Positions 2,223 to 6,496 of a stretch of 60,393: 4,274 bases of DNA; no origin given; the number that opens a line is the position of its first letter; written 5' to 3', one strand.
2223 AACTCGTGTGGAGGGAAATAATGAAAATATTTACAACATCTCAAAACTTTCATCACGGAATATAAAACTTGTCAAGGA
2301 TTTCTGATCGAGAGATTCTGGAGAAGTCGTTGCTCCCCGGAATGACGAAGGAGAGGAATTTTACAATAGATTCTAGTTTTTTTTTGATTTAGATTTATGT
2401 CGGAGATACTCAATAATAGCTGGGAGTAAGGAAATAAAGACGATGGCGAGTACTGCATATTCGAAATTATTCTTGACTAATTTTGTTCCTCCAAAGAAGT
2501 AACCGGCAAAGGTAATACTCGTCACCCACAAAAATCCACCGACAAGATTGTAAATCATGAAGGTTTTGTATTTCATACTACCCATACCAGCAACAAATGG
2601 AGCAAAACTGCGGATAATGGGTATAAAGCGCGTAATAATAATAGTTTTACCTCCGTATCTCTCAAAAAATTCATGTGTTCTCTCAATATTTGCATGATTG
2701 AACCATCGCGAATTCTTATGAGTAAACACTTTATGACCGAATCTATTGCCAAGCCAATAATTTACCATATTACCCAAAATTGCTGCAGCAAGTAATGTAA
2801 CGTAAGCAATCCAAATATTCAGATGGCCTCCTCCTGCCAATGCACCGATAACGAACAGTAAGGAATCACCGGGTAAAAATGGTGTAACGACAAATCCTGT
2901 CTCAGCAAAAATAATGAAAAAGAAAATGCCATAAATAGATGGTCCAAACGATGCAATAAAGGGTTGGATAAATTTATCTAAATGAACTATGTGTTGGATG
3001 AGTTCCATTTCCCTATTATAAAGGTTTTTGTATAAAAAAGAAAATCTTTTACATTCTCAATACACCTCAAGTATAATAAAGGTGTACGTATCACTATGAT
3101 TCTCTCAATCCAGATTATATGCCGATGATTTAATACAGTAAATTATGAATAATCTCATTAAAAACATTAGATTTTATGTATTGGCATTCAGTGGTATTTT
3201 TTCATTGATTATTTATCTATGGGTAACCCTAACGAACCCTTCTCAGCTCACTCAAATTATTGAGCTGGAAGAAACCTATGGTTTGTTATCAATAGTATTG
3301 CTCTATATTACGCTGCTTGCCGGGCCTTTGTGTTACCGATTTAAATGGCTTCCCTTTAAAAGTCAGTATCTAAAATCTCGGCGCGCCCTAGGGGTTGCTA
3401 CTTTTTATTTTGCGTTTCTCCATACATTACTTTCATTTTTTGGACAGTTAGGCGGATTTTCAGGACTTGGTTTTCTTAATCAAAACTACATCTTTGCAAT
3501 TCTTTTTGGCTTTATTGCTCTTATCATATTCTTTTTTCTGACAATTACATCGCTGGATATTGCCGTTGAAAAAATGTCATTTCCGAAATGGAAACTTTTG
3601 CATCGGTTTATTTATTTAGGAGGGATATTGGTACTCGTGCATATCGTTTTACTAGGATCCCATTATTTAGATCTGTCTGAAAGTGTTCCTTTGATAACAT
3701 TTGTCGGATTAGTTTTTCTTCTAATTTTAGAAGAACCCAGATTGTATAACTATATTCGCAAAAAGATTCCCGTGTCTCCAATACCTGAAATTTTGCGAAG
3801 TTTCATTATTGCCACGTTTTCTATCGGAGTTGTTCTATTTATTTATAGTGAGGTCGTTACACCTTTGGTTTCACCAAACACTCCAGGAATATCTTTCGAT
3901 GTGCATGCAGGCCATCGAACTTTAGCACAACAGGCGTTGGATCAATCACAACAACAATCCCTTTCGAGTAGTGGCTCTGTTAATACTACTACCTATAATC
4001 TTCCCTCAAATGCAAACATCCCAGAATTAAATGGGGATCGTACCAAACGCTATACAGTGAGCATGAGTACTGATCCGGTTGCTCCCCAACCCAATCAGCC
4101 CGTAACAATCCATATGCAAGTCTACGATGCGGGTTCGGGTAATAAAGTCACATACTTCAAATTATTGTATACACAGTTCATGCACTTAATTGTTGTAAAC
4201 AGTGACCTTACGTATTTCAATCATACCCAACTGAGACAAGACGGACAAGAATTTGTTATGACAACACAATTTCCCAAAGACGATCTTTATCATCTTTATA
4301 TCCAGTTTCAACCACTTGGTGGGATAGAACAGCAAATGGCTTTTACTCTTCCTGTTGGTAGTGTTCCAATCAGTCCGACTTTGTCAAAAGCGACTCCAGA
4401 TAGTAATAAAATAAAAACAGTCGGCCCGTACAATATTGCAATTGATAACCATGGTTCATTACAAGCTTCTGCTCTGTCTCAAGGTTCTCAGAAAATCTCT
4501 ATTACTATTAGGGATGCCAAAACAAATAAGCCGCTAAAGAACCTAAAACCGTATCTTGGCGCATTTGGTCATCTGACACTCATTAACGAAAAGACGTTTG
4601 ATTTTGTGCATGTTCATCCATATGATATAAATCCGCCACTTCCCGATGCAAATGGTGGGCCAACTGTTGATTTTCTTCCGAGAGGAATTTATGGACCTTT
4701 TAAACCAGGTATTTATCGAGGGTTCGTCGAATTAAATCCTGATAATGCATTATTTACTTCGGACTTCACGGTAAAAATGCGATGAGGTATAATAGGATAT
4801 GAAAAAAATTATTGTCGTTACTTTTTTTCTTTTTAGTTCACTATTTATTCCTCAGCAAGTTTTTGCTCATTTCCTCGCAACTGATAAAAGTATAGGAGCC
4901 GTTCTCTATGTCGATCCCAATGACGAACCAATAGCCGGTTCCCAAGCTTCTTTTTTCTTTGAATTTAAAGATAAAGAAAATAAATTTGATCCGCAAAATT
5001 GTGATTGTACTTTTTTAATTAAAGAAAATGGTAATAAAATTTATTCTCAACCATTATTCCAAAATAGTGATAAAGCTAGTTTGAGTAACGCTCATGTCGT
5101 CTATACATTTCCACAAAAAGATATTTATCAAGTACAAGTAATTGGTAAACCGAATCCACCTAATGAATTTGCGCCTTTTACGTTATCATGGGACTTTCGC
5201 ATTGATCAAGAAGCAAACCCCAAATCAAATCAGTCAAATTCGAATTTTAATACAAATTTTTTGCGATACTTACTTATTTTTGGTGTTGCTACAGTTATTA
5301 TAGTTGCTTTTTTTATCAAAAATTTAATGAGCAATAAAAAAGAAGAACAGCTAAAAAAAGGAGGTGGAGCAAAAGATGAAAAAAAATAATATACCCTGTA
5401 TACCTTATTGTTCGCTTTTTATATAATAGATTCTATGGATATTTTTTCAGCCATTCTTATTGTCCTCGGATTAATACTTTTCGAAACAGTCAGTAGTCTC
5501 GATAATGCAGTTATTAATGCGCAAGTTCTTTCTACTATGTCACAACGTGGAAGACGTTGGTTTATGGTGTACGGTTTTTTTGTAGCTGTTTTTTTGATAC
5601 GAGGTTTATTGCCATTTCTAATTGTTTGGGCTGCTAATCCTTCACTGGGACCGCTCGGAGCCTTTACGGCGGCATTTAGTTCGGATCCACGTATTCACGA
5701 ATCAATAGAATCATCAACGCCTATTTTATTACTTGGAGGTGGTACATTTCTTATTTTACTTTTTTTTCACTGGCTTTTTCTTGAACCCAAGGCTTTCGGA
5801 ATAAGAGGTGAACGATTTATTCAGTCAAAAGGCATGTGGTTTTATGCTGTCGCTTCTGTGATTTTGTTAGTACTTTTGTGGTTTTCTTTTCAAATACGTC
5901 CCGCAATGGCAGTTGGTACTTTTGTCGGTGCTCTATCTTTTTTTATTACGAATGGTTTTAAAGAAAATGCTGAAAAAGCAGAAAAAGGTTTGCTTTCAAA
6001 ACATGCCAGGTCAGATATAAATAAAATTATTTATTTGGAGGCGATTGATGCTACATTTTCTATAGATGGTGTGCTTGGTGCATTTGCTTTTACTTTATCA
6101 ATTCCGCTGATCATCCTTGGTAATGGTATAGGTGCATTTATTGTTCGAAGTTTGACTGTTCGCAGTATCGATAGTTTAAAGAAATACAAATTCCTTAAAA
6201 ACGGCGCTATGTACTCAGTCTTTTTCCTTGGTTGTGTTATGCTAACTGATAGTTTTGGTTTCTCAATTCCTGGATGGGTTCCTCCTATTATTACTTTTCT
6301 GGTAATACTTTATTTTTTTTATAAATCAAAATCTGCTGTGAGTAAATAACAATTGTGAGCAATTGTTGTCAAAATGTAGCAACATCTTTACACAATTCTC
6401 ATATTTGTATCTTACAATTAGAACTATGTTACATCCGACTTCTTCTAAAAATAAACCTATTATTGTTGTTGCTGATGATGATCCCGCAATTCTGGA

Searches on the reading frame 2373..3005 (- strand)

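Call 45: search_protein_families(library=pfam, proteins=[window:2373-3005:-], max_evalue=0.1)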
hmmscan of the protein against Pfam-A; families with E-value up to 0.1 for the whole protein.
window:2373-3005:- (210 aa): 1 family
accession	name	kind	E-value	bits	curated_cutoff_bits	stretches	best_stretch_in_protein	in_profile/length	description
PF09335.16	VTT_dom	-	8.1e-24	84.9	33.9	1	44-169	1-122/123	VTT domain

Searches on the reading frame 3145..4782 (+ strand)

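Call 45: search_protein_families(library=pfam, proteins=[window:3145-4782:+], max_evalue=0.1)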
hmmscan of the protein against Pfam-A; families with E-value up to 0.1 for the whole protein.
window:3145-4782:+ (546 aa): 1 family
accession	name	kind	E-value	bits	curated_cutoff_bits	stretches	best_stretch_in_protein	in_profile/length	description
PF01794.25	Ferric_reduct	-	2e-10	41.2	28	1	46-162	2-119/121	Ferric reductase like transmembrane component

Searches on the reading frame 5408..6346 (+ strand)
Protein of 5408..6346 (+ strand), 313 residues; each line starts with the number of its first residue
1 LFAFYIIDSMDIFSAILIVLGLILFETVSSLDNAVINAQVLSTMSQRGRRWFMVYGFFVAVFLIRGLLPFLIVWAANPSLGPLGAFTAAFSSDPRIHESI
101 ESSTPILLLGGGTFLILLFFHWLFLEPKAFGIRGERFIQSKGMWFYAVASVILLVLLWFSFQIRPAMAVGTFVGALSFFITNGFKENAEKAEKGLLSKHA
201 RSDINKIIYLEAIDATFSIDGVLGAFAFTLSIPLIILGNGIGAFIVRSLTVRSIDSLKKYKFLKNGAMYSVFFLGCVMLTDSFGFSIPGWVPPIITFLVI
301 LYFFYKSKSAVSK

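Call 45: search_protein_families(library=pfam, proteins=[window:5408-6346:+], max_evalue=0.1)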
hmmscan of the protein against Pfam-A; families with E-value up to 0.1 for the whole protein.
window:5408-6346:+ (313 aa): 4 families
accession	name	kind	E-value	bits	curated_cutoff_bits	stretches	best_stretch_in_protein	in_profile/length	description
PF04332.21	DUF475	-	1.9e-44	153.1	27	1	31-307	1-286/293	Protein of unknown function (DUF475)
PF03741.22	TerC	-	5.9e-18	65.7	27.8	1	22-281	3-177/178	Integral membrane protein TerC family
PF04932.20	Wzy_C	-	0.052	13.8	31.7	1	139-191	14-66/149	O-Antigen ligase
PF14898.11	DUF4491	-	0.098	13.5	27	1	108-196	6-86/92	Domain of unknown function (DUF4491)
